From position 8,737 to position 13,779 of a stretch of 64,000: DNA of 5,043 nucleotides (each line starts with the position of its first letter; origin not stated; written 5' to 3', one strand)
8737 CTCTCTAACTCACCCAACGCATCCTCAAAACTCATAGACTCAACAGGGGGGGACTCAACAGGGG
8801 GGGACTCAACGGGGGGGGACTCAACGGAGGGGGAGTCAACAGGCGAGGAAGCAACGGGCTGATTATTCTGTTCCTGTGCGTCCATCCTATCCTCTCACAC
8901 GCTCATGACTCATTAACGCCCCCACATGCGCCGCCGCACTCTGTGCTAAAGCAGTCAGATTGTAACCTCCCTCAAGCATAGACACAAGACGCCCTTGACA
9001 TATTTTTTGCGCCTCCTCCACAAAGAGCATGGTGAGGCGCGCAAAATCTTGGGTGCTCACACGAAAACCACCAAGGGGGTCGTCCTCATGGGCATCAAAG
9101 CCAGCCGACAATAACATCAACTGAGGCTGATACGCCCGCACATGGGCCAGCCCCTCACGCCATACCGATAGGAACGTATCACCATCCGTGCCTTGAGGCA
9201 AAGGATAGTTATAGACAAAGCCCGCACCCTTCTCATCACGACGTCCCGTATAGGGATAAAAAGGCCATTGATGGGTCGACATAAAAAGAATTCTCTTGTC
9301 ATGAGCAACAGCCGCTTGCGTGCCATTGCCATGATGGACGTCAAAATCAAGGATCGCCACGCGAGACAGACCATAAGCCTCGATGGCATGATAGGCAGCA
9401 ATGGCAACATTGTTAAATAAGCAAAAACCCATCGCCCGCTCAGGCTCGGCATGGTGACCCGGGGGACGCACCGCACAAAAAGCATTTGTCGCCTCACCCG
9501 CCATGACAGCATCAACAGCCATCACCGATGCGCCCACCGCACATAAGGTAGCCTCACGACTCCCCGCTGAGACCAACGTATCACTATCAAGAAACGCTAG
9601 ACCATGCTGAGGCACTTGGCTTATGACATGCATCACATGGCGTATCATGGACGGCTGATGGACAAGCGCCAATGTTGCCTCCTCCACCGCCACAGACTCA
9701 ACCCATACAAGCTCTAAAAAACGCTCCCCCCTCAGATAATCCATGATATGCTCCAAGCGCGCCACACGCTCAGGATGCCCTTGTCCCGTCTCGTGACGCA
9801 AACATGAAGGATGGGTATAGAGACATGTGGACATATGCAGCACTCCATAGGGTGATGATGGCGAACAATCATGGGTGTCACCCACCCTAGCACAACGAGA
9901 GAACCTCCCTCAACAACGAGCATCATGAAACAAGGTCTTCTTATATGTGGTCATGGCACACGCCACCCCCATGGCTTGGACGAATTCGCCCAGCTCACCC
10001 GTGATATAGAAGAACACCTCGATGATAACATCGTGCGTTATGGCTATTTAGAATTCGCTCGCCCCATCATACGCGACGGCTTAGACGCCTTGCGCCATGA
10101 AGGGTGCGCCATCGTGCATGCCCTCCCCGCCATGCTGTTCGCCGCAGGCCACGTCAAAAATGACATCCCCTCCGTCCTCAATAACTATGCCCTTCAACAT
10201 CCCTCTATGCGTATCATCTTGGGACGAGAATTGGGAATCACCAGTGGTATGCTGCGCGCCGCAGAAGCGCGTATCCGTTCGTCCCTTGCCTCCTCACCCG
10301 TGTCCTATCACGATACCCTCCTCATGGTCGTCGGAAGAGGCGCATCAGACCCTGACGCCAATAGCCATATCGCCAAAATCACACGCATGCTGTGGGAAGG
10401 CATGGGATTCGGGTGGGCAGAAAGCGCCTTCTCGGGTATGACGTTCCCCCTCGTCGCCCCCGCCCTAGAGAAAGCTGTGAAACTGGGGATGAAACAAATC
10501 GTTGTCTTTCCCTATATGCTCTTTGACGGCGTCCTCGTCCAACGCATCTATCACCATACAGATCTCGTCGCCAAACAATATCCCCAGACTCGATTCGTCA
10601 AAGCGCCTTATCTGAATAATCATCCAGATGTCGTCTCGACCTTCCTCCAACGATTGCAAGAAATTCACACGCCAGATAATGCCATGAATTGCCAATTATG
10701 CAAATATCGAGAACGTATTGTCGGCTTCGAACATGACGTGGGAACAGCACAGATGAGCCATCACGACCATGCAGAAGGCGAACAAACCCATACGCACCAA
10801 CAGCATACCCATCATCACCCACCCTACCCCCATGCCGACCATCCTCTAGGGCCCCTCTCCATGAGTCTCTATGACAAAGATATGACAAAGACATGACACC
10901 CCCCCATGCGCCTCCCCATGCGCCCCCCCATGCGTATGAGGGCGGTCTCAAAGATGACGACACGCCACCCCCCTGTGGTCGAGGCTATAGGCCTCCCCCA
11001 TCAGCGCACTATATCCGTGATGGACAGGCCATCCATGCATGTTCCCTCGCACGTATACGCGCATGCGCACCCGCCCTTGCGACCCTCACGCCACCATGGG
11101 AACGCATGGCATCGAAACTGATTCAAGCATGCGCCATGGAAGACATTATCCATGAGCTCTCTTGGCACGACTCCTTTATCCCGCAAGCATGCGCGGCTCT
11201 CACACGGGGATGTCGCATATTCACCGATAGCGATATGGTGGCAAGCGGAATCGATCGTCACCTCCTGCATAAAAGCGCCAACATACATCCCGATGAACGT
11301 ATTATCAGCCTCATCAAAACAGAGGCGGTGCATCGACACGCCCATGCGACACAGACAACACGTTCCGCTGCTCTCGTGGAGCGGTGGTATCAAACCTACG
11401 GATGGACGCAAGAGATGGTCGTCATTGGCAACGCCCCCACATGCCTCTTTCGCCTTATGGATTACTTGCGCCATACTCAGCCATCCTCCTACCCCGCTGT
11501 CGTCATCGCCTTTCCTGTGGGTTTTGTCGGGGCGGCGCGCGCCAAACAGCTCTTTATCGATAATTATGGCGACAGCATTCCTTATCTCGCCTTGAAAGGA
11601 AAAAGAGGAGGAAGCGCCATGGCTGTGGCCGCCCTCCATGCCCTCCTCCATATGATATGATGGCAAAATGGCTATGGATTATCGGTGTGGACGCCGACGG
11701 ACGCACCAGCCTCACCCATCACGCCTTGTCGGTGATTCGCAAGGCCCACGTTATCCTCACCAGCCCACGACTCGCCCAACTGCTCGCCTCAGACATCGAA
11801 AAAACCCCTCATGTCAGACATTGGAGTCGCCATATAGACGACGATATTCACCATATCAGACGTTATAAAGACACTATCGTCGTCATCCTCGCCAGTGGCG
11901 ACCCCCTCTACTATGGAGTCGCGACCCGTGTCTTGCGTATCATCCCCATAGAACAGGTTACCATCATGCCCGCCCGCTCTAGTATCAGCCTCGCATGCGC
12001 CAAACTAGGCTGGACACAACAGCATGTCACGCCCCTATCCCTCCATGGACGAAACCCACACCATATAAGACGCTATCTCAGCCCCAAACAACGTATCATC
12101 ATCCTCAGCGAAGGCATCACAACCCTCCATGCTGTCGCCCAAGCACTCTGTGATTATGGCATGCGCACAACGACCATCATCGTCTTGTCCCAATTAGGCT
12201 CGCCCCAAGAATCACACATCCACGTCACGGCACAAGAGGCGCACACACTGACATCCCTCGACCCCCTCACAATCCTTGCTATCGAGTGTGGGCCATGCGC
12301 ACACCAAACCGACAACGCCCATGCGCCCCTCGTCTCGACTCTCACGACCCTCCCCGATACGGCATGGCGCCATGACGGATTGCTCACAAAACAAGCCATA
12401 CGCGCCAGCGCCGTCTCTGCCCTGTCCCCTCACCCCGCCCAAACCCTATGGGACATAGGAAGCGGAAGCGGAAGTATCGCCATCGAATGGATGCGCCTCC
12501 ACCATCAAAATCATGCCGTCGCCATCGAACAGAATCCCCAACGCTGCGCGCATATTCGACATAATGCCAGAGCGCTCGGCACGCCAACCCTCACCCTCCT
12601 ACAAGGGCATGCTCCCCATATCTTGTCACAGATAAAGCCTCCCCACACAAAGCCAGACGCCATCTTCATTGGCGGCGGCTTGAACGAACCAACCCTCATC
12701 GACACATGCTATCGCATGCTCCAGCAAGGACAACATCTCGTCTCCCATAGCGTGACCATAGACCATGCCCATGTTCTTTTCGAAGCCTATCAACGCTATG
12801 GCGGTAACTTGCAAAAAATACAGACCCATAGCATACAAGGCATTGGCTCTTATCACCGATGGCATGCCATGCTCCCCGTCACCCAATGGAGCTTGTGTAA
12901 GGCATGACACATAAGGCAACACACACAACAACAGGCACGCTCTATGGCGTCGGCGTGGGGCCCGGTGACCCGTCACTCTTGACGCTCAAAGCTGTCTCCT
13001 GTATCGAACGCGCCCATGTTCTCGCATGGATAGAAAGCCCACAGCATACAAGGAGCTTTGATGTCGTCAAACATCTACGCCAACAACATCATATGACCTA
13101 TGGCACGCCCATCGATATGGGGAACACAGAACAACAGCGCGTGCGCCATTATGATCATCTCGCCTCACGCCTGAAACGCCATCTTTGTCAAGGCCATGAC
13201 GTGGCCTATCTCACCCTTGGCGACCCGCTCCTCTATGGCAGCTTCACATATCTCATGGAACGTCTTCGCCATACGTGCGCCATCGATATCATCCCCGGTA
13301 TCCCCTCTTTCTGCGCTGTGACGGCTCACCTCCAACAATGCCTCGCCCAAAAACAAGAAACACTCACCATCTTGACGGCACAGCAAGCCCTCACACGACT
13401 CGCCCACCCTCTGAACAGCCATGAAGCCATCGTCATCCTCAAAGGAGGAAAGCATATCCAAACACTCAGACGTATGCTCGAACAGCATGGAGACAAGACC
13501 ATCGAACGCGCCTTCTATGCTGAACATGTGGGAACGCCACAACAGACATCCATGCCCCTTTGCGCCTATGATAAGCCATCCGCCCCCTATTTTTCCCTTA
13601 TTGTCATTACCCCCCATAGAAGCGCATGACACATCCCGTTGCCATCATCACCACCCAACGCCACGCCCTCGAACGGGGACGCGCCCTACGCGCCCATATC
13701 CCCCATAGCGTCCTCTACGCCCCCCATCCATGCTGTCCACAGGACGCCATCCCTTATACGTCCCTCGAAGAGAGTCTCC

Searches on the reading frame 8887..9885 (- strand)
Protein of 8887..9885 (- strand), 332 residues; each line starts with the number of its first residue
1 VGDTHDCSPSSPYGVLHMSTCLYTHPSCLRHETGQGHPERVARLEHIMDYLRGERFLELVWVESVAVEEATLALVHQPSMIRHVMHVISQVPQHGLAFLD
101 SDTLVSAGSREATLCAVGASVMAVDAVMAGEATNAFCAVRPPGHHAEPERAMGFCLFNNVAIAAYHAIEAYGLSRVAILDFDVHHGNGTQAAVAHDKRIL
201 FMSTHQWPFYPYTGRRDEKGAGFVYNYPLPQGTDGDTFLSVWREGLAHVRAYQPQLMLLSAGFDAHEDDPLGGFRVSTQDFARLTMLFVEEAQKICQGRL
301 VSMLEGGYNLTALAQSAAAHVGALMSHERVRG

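Call 54: search_protein_families(library=pfam, proteins=[window:8887-9885:-], max_evalue=0.00001)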
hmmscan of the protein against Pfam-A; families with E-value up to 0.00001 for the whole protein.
window:8887-9885:- (332 aa): 1 family
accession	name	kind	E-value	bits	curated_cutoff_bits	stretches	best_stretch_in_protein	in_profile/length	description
PF00850.24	Hist_deacetyl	-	1.5e-88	297.4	27.9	1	37-323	1-297/298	Histone deacetylase domain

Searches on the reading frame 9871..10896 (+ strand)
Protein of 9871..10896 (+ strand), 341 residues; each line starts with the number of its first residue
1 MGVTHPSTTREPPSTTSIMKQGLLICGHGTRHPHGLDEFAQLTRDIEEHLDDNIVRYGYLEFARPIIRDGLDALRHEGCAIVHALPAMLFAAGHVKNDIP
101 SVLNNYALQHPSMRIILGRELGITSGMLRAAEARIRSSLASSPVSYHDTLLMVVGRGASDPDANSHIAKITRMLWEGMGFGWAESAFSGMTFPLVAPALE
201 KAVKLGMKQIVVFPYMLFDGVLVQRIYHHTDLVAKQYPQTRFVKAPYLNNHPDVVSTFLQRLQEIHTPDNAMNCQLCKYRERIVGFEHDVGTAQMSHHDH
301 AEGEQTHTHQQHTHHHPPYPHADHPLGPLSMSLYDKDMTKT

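Call 54: search_protein_families(library=pfam, proteins=[window:9871-10896:+], max_evalue=0.00001)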
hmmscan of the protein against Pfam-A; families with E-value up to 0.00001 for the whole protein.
window:9871-10896:+ (341 aa): 2 families
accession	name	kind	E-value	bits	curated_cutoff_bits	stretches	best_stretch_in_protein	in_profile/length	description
PF01903.22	CbiX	-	4.5e-49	165.6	22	2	28-131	1-104/106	CbiX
PF06180.16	CbiK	-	4.6e-06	26.6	26.2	0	20-100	141-218/262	Cobalt chelatase (CbiK)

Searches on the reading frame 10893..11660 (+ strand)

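Call 54: search_protein_families(library=pfam, proteins=[window:10893-11660:+], max_evalue=0.00001)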
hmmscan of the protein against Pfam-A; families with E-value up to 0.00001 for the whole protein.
window:10893-11660:+ (255 aa): 1 family
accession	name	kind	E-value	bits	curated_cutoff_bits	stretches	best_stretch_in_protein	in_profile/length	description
PF02570.20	CbiC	-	1.3e-46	159.2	22.5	1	47-254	2-196/196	Precorrin-8X methylmutase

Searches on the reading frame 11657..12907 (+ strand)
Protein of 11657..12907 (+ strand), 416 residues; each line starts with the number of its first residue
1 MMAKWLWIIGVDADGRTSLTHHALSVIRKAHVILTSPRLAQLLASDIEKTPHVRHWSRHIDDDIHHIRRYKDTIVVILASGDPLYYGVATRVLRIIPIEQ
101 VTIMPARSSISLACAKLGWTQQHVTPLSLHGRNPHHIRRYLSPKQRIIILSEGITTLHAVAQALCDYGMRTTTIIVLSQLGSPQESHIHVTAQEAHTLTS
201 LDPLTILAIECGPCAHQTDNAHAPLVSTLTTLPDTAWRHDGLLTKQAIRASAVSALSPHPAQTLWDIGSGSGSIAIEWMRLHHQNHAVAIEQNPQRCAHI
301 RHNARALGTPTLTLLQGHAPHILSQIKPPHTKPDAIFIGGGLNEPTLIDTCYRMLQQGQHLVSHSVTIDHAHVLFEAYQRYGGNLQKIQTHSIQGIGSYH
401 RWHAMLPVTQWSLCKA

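Call 55: search_protein_families(library=pfam, proteins=[window:11657-12907:+], max_evalue=0.00001)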
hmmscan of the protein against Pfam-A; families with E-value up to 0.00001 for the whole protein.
window:11657-12907:+ (416 aa): 1 family
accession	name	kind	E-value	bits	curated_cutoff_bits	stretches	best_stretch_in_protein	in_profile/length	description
PF00590.25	TP_methylase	-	3.5e-18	66.8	27.8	1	6-195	2-211/212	Tetrapyrrole (Corrin/Porphyrin) Methylases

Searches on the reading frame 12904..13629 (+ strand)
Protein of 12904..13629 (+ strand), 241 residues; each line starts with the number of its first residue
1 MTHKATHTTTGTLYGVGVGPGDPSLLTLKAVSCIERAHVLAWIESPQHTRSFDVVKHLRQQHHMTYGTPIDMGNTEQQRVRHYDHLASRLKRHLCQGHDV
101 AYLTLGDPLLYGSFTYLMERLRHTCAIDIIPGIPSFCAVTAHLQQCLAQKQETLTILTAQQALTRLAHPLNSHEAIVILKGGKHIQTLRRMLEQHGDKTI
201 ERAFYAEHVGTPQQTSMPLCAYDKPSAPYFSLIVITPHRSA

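Call 55: search_protein_families(library=pfam, proteins=[window:12904-13629:+], max_evalue=0.00001)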
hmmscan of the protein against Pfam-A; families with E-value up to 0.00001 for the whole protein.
window:12904-13629:+ (241 aa): 1 family
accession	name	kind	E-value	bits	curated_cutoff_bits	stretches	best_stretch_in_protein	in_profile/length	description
PF00590.25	TP_methylase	-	2.8e-40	139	27.8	1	12-216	1-203/212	Tetrapyrrole (Corrin/Porphyrin) Methylases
